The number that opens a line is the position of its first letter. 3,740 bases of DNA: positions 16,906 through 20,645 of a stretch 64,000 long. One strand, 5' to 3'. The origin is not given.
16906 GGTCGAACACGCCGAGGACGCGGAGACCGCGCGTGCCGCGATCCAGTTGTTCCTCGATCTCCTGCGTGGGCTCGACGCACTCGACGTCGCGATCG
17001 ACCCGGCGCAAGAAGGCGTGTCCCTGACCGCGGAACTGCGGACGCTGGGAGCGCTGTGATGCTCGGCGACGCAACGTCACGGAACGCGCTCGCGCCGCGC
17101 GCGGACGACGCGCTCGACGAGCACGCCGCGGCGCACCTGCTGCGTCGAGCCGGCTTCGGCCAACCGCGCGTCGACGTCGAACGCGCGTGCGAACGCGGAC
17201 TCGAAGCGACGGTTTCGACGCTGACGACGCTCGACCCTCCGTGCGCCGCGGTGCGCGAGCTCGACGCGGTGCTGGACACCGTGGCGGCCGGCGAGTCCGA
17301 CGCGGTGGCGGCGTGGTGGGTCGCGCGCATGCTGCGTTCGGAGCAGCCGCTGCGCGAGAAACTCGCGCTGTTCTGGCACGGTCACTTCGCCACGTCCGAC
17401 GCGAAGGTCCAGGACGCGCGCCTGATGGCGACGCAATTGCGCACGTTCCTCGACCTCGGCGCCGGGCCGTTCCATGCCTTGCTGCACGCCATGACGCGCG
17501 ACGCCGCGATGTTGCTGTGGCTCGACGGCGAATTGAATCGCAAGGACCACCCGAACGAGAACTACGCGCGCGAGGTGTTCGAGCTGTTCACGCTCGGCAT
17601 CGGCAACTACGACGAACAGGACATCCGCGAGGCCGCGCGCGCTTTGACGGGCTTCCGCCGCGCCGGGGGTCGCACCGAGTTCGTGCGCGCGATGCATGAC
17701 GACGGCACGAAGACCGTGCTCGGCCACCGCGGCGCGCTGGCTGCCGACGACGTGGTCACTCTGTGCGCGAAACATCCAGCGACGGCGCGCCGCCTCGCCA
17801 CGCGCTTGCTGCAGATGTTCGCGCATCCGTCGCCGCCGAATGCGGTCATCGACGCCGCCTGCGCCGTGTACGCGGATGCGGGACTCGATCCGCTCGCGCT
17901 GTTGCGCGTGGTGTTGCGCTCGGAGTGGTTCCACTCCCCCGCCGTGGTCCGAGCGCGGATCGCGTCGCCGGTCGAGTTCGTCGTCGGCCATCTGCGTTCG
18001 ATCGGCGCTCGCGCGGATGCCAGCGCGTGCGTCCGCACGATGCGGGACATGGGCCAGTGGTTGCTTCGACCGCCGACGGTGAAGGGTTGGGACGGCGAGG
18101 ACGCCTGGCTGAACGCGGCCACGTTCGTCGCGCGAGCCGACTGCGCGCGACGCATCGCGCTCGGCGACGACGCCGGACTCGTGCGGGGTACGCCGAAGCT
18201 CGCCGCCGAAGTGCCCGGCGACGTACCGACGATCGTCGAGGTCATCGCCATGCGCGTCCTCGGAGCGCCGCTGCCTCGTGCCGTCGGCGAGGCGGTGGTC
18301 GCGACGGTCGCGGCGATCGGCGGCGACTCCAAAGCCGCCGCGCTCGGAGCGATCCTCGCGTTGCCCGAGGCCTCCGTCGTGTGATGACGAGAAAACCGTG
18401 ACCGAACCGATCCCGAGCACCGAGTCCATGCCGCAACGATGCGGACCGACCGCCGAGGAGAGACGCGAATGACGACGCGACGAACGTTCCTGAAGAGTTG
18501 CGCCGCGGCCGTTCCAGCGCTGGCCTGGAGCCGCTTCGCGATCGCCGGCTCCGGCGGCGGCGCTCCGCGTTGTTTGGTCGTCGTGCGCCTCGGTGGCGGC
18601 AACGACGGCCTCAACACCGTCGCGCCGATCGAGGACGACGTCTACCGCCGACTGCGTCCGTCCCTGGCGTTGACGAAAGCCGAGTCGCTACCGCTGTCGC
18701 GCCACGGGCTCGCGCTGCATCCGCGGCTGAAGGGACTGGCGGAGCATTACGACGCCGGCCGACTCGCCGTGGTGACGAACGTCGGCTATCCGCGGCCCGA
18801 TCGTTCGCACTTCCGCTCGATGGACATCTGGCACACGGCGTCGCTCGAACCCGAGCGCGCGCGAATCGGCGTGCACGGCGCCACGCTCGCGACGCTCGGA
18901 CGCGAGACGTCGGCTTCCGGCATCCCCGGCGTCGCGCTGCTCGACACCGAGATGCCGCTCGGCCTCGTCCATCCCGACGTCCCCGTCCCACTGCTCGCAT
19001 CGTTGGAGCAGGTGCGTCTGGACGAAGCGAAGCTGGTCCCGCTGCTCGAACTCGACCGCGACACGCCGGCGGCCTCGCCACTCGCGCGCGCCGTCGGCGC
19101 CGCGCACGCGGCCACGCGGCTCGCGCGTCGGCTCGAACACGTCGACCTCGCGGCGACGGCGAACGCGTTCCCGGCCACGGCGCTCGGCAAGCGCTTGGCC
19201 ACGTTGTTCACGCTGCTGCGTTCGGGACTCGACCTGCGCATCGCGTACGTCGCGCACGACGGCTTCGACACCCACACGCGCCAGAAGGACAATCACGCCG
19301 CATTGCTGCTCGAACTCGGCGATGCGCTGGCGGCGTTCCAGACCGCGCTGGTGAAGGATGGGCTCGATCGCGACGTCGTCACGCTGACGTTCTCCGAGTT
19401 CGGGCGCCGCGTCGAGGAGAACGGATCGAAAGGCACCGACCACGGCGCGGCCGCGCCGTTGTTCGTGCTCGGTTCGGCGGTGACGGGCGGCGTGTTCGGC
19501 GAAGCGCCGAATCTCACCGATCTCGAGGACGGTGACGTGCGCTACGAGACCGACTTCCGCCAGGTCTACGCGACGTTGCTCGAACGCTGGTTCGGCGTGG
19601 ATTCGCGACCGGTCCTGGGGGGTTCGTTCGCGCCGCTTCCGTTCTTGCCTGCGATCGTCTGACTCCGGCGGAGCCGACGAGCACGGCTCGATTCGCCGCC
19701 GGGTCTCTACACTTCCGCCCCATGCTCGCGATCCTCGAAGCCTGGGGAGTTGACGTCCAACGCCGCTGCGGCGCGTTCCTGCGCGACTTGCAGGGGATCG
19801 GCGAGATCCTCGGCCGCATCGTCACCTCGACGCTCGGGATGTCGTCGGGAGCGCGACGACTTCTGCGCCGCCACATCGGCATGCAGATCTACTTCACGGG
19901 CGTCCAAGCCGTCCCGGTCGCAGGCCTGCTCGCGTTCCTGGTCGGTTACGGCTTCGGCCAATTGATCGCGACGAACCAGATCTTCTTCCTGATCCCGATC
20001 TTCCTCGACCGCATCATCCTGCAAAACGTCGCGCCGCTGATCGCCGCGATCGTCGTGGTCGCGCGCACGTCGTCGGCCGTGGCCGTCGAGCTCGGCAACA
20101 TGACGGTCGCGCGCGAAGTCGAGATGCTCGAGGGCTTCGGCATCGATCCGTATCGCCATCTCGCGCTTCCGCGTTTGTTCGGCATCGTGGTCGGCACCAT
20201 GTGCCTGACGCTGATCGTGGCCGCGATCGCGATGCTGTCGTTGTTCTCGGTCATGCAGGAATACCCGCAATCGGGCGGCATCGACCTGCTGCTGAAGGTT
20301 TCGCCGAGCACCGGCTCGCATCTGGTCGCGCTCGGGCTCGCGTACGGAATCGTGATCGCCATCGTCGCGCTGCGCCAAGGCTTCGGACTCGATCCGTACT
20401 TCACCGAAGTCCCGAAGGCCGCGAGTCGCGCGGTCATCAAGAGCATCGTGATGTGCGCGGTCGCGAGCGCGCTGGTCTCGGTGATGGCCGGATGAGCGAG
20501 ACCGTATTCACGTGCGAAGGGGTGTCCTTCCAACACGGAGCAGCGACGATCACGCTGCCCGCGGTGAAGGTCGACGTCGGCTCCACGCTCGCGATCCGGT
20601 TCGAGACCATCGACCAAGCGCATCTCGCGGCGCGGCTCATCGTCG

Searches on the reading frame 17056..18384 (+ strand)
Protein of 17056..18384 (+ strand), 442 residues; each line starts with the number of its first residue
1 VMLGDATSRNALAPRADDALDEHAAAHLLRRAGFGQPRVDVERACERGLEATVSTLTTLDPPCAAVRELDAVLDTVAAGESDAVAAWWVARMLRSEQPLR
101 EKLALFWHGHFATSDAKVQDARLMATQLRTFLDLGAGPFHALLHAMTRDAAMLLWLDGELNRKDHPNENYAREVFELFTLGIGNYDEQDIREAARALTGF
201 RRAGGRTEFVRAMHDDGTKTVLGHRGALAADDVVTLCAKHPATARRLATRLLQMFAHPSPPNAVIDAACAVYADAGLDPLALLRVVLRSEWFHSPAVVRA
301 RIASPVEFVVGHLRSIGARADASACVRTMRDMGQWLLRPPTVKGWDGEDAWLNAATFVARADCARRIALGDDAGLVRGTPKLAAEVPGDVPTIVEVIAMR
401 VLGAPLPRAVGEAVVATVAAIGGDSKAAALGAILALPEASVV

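Call 51: search_protein_families(library=pfam, proteins=[window:17056-18384:+], max_evalue=0.00001)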
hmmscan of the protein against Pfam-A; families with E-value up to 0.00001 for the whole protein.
window:17056-18384:+ (442 aa): 1 family
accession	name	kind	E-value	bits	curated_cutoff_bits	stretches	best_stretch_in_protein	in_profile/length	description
PF08811.16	DUF1800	-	7.7e-98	328.8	26.1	1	27-438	1-416/419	Protein of unknown function (DUF1800)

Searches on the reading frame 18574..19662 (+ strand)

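Call 51: search_protein_families(library=pfam, proteins=[window:18574-19662:+], max_evalue=0.00001)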
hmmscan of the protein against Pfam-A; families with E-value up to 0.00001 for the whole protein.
window:18574-19662:+ (362 aa): 1 family
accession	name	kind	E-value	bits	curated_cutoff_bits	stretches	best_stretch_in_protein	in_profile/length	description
PF07394.17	DUF1501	-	1.4e-27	97.3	27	1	176-338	201-375/390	Protein of unknown function (DUF1501)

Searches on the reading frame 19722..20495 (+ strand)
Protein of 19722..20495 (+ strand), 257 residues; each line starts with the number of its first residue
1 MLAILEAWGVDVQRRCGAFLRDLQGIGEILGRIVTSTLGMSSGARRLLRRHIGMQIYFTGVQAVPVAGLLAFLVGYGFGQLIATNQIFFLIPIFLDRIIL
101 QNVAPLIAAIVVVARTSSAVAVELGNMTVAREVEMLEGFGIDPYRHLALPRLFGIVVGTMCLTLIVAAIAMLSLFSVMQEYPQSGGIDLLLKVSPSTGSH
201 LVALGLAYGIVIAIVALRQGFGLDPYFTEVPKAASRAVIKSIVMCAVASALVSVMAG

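Call 51: search_protein_families(library=pfam, proteins=[window:19722-20495:+], max_evalue=0.00001)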
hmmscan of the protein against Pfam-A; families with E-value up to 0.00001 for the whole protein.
window:19722-20495:+ (257 aa): 1 family
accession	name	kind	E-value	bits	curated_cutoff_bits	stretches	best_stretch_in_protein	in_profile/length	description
PF02405.21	MlaE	-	7e-28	98.1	22.5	1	54-254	3-211/212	Permease MlaE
